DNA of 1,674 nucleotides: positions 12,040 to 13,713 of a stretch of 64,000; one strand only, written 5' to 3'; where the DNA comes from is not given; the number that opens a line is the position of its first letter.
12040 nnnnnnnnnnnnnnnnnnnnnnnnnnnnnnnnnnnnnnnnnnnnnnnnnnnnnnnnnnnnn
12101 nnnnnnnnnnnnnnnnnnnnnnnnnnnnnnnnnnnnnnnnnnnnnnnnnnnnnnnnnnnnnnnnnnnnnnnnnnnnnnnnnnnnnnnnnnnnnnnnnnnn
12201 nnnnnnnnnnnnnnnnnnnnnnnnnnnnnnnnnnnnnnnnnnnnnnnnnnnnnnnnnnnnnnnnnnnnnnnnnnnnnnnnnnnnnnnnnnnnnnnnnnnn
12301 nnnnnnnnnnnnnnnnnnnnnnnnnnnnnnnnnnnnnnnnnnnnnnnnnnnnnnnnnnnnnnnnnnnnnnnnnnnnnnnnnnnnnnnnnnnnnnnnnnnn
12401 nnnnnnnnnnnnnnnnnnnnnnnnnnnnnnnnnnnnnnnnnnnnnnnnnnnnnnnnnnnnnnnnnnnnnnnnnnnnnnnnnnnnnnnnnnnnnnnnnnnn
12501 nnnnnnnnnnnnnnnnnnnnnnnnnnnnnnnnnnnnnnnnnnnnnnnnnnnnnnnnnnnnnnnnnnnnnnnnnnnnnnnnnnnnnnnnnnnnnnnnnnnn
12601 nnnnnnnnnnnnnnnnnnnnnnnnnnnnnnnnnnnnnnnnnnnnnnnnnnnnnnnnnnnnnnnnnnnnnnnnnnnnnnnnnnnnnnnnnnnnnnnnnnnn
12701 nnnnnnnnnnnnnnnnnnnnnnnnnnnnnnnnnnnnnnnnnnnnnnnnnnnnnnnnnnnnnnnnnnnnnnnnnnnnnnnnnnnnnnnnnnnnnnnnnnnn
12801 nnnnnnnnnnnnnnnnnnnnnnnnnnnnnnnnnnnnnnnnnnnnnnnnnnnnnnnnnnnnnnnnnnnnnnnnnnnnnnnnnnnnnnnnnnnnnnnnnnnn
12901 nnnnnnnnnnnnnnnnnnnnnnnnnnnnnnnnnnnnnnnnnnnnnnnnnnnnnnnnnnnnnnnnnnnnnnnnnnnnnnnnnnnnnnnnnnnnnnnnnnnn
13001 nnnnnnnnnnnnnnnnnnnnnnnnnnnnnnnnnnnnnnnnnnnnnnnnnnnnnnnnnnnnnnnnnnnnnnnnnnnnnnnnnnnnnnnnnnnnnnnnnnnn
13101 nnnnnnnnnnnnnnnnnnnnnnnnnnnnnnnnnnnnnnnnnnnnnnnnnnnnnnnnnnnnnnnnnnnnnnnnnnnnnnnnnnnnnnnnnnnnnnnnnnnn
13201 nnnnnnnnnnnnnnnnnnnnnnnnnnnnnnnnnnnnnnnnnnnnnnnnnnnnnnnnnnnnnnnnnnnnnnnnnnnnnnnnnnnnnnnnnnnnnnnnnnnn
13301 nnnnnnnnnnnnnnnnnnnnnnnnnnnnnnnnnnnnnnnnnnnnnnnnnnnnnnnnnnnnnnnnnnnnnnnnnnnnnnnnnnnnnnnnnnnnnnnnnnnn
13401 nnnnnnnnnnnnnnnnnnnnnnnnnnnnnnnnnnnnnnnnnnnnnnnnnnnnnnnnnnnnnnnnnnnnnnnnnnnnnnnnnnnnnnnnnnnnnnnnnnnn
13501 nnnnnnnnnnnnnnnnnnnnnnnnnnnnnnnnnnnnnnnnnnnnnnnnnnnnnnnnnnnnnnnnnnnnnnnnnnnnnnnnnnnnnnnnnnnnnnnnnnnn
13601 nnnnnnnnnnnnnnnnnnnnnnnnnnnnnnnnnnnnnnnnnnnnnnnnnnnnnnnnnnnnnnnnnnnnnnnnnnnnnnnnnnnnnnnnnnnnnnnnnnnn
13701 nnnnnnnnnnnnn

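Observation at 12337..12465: Duplicated Cys-knot-like module flanking an 11-glycine run in the terminal pilus-operon protein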

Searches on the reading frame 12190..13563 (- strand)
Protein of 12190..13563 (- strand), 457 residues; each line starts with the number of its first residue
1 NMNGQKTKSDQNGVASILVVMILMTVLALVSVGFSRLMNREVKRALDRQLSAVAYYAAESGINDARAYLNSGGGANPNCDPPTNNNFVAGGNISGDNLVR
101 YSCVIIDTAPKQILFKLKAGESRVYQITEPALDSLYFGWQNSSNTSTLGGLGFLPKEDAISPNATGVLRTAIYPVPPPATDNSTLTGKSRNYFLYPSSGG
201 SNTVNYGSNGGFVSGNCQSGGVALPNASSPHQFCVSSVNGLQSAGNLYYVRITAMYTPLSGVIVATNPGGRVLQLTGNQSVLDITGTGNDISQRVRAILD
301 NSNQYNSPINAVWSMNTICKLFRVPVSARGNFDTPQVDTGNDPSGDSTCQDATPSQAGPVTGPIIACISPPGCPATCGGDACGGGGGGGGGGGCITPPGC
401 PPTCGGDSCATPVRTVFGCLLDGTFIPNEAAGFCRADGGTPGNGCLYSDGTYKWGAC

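Call 3: search_protein_families(library=pfam, proteins=[window:12190-13563:-], max_evalue=0.1)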
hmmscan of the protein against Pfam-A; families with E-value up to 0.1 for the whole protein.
window:12190-13563:- (457 aa): 1 family
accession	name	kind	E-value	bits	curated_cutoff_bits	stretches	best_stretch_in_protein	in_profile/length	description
PF14341.11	PilX_N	-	0.00098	19.5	25.5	1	13-63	2-51/51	PilX N-terminal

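Call 7: find_homologous_proteins(query=window:12190-13563:-)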
Query window:12190-13563:- (457 aa): 196 proteins with E <= 0.001 among 8000 candidates; the best 120 are listed.
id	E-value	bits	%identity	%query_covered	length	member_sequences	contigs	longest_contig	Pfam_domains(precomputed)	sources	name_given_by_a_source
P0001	0.0e+0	1037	100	100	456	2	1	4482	-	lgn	-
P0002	1.4e-238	811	77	100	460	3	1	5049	PF14341.12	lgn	-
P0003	7.5e-100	353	48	77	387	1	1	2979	-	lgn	-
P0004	5.3e-95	337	48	78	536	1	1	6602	-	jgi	-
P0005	5.4e-88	314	50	69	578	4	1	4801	-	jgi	jgi:hypothetical protein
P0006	3.5e-85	305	44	75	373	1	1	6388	-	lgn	-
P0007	1.4e-80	290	45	76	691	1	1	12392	-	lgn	-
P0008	3.8e-80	288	45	74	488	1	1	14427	-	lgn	-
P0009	1.4e-72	263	39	91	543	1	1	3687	-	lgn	-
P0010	3.3e-64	236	43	70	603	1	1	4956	-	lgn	-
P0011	1.5e-63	233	39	75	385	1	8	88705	-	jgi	jgi:type II secretory pathway pseudopilin PulG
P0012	3.2e-63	232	39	80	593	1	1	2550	-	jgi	jgi:hypothetical protein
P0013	1.8e-58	217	40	73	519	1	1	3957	-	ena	-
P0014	3.3e-58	216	41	69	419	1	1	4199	-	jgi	jgi:Tfp pilus assembly protein PilX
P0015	8.4e-58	215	37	84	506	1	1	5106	-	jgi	-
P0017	2.5e-57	213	40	73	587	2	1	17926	-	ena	-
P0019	1.5e-55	207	39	73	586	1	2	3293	-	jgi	jgi:hypothetical protein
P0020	4.1e-55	206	38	72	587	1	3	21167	-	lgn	-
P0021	7.0e-55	205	39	74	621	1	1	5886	-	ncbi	-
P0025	1.2e-52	197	36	84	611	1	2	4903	-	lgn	-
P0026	3.0e-52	196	40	73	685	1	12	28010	-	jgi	jgi:hypothetical protein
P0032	3.9e-36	143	30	76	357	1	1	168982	PF14341.12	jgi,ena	-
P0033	6.1e-36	142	31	70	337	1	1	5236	PF14341.12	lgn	-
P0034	6.5e-36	142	32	70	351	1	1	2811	PF14341.12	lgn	-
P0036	2.0e-34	137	34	65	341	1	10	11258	PF14341.12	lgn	-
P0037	6.6e-34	136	31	71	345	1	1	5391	PF14341.12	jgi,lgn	-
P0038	7.6e-34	136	33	70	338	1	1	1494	PF14341.12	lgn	-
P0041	2.9e-33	134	30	71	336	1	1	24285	PF14341.12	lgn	-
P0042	6.5e-33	132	31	71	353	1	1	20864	PF14341.12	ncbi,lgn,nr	ncbi:MAG: hypothetical protein JWL85_442 [Candidatus Saccharibacteria bacterium]|nr:hypothetical pro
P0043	1.6e-32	131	32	70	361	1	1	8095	PF14341.12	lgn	-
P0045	2.5e-32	131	31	71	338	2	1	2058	PF14341.12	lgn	-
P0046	4.3e-32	130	30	70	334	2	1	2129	PF14341.12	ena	-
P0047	4.7e-32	130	30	74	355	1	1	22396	PF14341.12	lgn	-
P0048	1.7e-31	128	32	70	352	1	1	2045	PF14341.12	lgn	-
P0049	2.2e-31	127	31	70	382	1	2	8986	PF14341.12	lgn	-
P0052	5.6e-31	126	32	69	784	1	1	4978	PF07591.16,PF13403.12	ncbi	-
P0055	8.7e-31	125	29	71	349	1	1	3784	PF14341.12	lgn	-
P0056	9.7e-31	125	33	71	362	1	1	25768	PF14341.12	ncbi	-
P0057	1.6e-30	125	30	70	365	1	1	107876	PF14341.12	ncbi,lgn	-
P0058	2.7e-30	124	34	69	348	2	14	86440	PF14341.12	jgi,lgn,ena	-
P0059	3.4e-30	123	31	72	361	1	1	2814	PF14341.12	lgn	-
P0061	5.4e-30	123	31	70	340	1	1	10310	PF14341.12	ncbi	-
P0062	7.9e-30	122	30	70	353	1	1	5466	PF14341.12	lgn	-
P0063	8.1e-30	122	28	69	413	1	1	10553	PF14341.12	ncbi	-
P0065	1.1e-29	122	29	71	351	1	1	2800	PF14341.12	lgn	-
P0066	1.2e-29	122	31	70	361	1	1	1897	PF14341.12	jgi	-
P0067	1.3e-29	122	31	71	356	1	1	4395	PF14341.12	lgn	-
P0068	1.5e-29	121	33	72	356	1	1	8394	PF14341.12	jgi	jgi:hypothetical protein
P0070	1.7e-29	121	31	70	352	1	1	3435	PF14341.12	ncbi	-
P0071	1.9e-29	121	32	70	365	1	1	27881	PF14341.12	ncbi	-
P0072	1.9e-29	121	30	70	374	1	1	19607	PF14341.12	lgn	-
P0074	4.6e-29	120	32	69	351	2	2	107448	PF14341.12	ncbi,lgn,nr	ncbi:MAG TPA: PilX N-terminal domain-containing pilus assembly protein [Candidatus Saccharimonadales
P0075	6.8e-29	119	31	76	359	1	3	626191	PF14341.12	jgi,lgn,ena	-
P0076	7.0e-29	119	31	76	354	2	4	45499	PF14341.12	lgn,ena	-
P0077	8.2e-29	119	32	70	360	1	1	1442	PF14341.12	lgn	-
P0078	1.8e-28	118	30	65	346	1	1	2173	PF14341.12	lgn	-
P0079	2.3e-28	117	30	73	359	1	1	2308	PF14341.12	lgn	-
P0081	3.3e-28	117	31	64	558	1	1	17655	PF14341.12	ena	-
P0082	6.3e-28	116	30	69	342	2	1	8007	PF14341.12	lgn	-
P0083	1.4e-27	115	29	71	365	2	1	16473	PF14341.12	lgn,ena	-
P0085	7.0e-27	113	29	71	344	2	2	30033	PF14341.12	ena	-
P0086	7.1e-27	113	30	71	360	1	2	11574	PF14341.12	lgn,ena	-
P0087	1.0e-26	112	29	73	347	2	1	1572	PF14341.12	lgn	-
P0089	1.9e-26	111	31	71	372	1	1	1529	PF14341.12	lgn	-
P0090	2.1e-26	111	30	71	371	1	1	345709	PF14341.12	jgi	jgi:hypothetical protein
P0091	3.1e-26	110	30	70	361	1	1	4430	PF14341.12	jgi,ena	-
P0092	3.7e-26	110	29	72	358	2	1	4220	PF14341.12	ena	-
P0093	5.7e-26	110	30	65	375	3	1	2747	PF14341.12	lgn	-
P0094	6.1e-26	109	32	64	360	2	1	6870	PF14341.12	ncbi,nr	ncbi:hypothetical protein KC957_02575 [Candidatus Saccharibacteria bacterium]|nr:hypothetical protei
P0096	8.6e-26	109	29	76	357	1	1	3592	PF14341.12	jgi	jgi:Tfp pilus assembly protein PilX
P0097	9.0e-26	109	32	68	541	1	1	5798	PF14341.12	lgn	-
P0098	1.1e-25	109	29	70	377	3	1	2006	PF14341.12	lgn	-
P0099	1.3e-25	108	29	65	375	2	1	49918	PF14341.12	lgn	-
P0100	2.0e-25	108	30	72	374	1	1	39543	PF14341.12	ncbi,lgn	-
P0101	2.8e-25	107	28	76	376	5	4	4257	PF14341.12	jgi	jgi:Tfp pilus assembly protein PilX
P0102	6.7e-25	106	30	73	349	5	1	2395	PF14341.12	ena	-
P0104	9.1e-25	106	29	71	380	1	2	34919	PF14341.12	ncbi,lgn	-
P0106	1.2e-24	105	27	70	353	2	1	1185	PF14341.12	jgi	jgi:hypothetical protein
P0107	1.2e-24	105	31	70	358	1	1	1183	PF14341.12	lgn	-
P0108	1.5e-24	105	27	81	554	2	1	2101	PF14341.12,PF00092.35,PF13519.13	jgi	jgi:uncharacterized protein YegL/Tfp pilus assembly protein PilV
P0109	1.7e-24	105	29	70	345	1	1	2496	PF14341.12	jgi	jgi:hypothetical protein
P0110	1.8e-24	105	30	69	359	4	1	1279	PF14341.12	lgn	-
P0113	3.2e-24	104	30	69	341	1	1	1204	PF14341.12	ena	-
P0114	3.5e-24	104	29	72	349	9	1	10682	PF14341.12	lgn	-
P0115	5.1e-24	103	31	76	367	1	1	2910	PF14341.12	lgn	-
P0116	6.4e-24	103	29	71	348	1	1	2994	PF14341.12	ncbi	-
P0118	1.7e-23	101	29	69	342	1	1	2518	PF14341.12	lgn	-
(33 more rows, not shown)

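Call 16: list_cluster_members(proteins=[P0001, P0002])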
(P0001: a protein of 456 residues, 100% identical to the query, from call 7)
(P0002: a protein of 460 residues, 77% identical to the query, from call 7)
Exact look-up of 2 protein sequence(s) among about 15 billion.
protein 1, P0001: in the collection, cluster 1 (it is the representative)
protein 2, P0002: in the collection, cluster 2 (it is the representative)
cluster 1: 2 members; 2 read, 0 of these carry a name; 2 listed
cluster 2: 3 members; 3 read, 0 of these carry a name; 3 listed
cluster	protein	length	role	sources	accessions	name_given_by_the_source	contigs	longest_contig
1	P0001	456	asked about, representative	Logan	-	-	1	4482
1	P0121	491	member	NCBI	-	-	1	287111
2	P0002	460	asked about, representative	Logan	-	-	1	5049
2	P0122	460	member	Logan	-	-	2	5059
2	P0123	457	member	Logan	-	-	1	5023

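Call 18: find_encoding_contigs(protein=P0002, flank=5000, max_places=4)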
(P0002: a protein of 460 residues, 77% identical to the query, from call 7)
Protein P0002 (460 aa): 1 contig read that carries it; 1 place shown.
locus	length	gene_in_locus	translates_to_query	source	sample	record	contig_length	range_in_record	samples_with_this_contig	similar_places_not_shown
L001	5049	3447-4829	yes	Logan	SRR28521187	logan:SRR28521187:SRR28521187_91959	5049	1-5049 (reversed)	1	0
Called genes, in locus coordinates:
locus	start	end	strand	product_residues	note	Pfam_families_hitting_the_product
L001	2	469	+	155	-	?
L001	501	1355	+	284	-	PF06750:A24_N_bact, PF01478:Peptidase_A24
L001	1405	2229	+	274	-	-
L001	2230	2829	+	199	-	-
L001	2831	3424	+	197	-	PF07963:N_methyl (weak)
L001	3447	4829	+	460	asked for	PF14341:PilX_N (faint)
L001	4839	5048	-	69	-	?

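Call 19: find_encoding_contigs(protein=P0123, flank=5000, max_places=4)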
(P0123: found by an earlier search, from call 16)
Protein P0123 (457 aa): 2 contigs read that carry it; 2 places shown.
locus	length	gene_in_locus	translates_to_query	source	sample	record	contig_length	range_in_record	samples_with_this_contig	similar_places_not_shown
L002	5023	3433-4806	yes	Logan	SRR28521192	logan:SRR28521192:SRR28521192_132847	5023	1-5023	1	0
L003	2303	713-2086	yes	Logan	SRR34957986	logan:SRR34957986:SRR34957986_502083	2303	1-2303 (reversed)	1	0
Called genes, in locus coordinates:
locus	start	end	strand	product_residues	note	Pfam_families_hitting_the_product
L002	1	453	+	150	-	?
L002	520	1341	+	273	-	PF06750:A24_N_bact, PF01478:Peptidase_A24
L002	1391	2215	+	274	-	-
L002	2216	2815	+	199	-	-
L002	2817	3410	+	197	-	PF07963:N_methyl (weak)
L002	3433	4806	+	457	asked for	PF14341:PilX_N (faint)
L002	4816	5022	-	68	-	?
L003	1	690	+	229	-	?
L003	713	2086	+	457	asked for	PF14341:PilX_N (faint)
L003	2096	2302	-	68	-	?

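Call 20: find_encoding_contigs(protein=P0122, flank=5000, max_places=4)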
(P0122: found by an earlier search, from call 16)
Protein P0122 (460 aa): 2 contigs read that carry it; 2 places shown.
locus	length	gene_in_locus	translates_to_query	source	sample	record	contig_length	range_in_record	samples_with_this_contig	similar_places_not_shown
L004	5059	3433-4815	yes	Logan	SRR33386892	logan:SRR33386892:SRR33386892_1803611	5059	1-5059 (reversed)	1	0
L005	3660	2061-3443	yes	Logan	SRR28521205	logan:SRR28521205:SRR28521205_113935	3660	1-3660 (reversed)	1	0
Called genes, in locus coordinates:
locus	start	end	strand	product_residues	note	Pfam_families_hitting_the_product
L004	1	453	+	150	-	?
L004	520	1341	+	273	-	PF06750:A24_N_bact, PF01478:Peptidase_A24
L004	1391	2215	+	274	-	-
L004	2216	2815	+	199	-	-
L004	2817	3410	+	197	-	PF07963:N_methyl (weak)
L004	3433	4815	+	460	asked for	PF14341:PilX_N (faint)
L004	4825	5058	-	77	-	?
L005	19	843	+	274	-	-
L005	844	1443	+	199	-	-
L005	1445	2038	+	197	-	PF07963:N_methyl (weak)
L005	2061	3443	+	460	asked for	PF14341:PilX_N (faint)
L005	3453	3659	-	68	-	?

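Call 21: find_encoding_contigs(protein=P0001, flank=5000, max_places=4)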
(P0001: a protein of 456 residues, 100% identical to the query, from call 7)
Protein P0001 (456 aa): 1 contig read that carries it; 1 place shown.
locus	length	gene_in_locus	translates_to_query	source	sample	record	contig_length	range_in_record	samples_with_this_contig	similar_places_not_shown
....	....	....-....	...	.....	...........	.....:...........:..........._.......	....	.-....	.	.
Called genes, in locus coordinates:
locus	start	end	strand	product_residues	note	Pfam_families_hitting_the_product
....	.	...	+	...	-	?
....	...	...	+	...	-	-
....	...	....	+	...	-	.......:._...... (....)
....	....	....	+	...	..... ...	-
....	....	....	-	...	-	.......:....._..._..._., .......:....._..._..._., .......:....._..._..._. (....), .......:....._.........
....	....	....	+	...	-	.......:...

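Call 38: predict_structure(alignment_id=A2)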
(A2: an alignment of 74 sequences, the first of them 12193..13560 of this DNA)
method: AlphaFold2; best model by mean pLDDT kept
length: 456 residues; sequences in the alignment: 74
mean_pLDDT: 83.3   pTM: 0.64
mean pLDDT of the five models: 83.3, 82.8, 82.6, 78.1, 77.8
residues with pLDDT >= 90: 280; 70-90: 71; 50-70: 48; < 50: 57
segments of 3 or more residues with pLDDT < 50: 1-3, 311-318, 362-406
pLDDT, mean of each block of 10 residues (from residue 1): 53 87 96 96 96 98 97 96 95 96 98 96 94 98 90 92 96 86 91 95 95 96 96 97 94 96 98 96 97 96 61 46 70 70 62 67 44 44 41 41 48 89 87 86 89 80
secondary structure, 60 per line:
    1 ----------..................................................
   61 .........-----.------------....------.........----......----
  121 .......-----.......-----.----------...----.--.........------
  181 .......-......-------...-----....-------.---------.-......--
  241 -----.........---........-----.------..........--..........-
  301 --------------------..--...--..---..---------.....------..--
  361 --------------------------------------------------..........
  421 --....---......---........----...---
elements in order: H11-69 E98-106 E111-116 E121-127 E133-139 E166-174 H181-187 E189-194 E202-204 E210-213 E233-238 E246-254 E258-265 E278-287 E290-299 E325-327 H346-350 E411-420 E423-426 H430-435 E439-446 E451-453

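Call 41: fold_search(model_id=the predicted structure, library=pdb)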
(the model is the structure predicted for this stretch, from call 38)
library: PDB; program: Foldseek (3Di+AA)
matches with E <= 10: 661; with E <= 0.001: 0
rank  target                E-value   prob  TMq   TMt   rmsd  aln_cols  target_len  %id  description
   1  5fx8_U                4.1e-03  0.60  0.14  0.19  14.6       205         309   11  Complete structure of manganese lipoxygenase of Gaeumannomyces graminis and partial structure of zonadhesin of Komagat (released 2016-06-22)
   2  5fax_A                1.7e-02  0.94  0.16  0.16   9.3       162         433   14  Structure of subtilase SubHal from Bacillus halmapalus (released 2016-05-18)
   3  6wpx_B                1.7e-02  0.38  0.15  0.15  15.2       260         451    6  Crystal structure of Bacillus licheniformis lipase BlEst2 in propetide form (released 2021-06-09)
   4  1wmd                  1.8e-02  0.96  0.16  0.17   9.2       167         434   14  Crystal Structure of alkaline serine protease KP-43 from Bacillus sp. KSM-KP43 (1.30 angstrom, 100 K) (released 2004-09-14)
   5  4wem_A                2.2e-02  0.07  0.08  0.12  21.8       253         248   11  Co-complex structure of the F4 fimbrial adhesin FaeG variant ac with llama single domain antibody V1 (released 2015-02-04)
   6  3afg_B                3.1e-02  0.97  0.16  0.15   5.9       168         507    7  Crystal structure of ProN-Tk-SP from Thermococcus kodakaraensis (released 2010-08-04)
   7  9lj6                  4.5e-02  0.13  0.11  0.16  13.5       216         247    8  Crystal Structure of C-terminal rigid fragment containing middle and C-terminal domains of the Basal pilin EbpB from Ent (released 2025-07-16)
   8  3ggh_B                4.5e-02  0.07  0.09  0.13  21.9       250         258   14  Donor strand complemented FaeG of F4ad fimbriae (released 2009-10-20)
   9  6wpx_A                4.8e-02  0.35  0.15  0.15  14.4       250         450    6  Crystal structure of Bacillus licheniformis lipase BlEst2 in propetide form (released 2021-06-09)
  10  3afg_A                6.7e-02  0.94  0.17  0.16   5.2       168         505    7  Crystal structure of ProN-Tk-SP from Thermococcus kodakaraensis (released 2010-08-04)
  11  4ph8_A                7.1e-02  0.08  0.09  0.17  18.1       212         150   11  Crystal structure of AggA, the major subunit of aggregative adherence fimbriae type I (AAF/I) from the Escherichia col (released 2014-10-01)
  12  9ues_B                7.5e-02  0.87  0.15  0.17   6.7       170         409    8  Crystal structure of an inactive TKSP mutant in complex with the TKS propeptide (released 2026-02-18)
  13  4bk4_A                8.8e-02  0.30  0.17  0.15  16.3       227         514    7  crystal structure of the human EphA4 ectodomain (released 2013-07-03)
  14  2df7_D                8.8e-02  0.11  0.13  0.14  21.1       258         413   11  Crystal structure of infectious bursal disease virus VP2 subviral particle (released 2006-06-27)
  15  4w6y_A                8.8e-02  0.08  0.08  0.19  18.8       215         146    8  Co-complex structure of the lectin domain of F18 fimbrial adhesin FedF with inhibitory nanobody NbFedF9 (released 2014-12-17)
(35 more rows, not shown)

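Call 46: search_protein_families(library=ncbifam, proteins=[window:12193-13560:-], max_evalue=1)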
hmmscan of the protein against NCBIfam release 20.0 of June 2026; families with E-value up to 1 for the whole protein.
window:12193-13560:- (456 aa): 1 family
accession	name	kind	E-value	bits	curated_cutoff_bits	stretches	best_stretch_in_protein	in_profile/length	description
NF037980.1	T2SS_GspK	equivalog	0.002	17.8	130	1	10-70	1-60/307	type II secretion system minor pseudopilin GspK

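Call 60: search_protein_families(library=pfam, proteins=[P0019, P0020, P0021, P0004, P0005, P0007, P0010, P0017, P0025, P0026], max_evalue=0.1)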
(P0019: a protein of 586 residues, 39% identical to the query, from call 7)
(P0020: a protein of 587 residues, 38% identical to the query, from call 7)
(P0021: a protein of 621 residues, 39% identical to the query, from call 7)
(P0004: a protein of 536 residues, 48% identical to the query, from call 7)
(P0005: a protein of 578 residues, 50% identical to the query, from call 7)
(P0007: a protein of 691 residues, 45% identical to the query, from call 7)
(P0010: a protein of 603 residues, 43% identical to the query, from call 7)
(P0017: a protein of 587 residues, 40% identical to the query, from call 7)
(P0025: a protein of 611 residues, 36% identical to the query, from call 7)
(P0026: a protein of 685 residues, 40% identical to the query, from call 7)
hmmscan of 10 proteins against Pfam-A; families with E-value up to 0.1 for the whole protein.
P0019 (586 aa): 0 families

P0020 (587 aa): 1 family
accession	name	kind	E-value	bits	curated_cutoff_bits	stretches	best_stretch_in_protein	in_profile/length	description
PF14341.11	PilX_N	-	0.0065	16.9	25.5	1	12-63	1-51/51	PilX N-terminal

P0021 (621 aa): 1 family
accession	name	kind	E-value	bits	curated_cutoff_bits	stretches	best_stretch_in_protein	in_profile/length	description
PF14341.11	PilX_N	-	0.095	13.1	25.5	0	18-69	1-51/51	PilX N-terminal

P0004 (536 aa): 1 family
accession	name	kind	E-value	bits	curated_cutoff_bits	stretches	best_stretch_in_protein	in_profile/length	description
PF14341.11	PilX_N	-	0.00087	19.7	25.5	1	17-68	1-51/51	PilX N-terminal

P0005 (578 aa): 2 families
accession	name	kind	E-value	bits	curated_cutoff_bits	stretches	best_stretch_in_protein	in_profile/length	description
PF17481.7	Phage_sheath_domII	-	0.025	15.5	31.4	0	271-328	9-51/98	Phage tail sheath protein beta-sandwich domain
PF14341.11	PilX_N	-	0.041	14.3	25.5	1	22-72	1-50/51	PilX N-terminal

P0007 (691 aa): 2 families
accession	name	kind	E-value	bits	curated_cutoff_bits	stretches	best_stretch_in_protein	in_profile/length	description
PF14341.11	PilX_N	-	0.0014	19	25.5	1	16-66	2-51/51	PilX N-terminal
PF13157.11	Enas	-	0.089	13.3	22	0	494-546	43-93/112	Endospore appendages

P0010 (603 aa): 2 families
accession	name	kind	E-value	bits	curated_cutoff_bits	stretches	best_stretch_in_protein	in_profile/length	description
PF14341.11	PilX_N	-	0.00044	20.6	25.5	1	16-67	1-51/51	PilX N-terminal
PF18911.6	PKD_4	-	0.032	14.7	27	1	456-493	47-85/85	PKD domain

P0017 (587 aa): 1 family
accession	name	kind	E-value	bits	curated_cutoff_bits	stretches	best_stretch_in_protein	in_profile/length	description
PF14341.11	PilX_N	-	0.005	17.2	25.5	1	6-57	1-51/51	PilX N-terminal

P0025 (611 aa): 1 family
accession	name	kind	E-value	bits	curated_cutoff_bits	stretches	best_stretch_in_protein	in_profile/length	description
PF14341.11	PilX_N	-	0.0011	19.4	25.5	1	17-67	2-51/51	PilX N-terminal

P0026 (685 aa): 1 family
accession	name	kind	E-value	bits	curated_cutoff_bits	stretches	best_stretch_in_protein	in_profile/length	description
PF14341.11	PilX_N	-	0.0034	17.8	25.5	1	15-65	1-50/51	PilX N-terminal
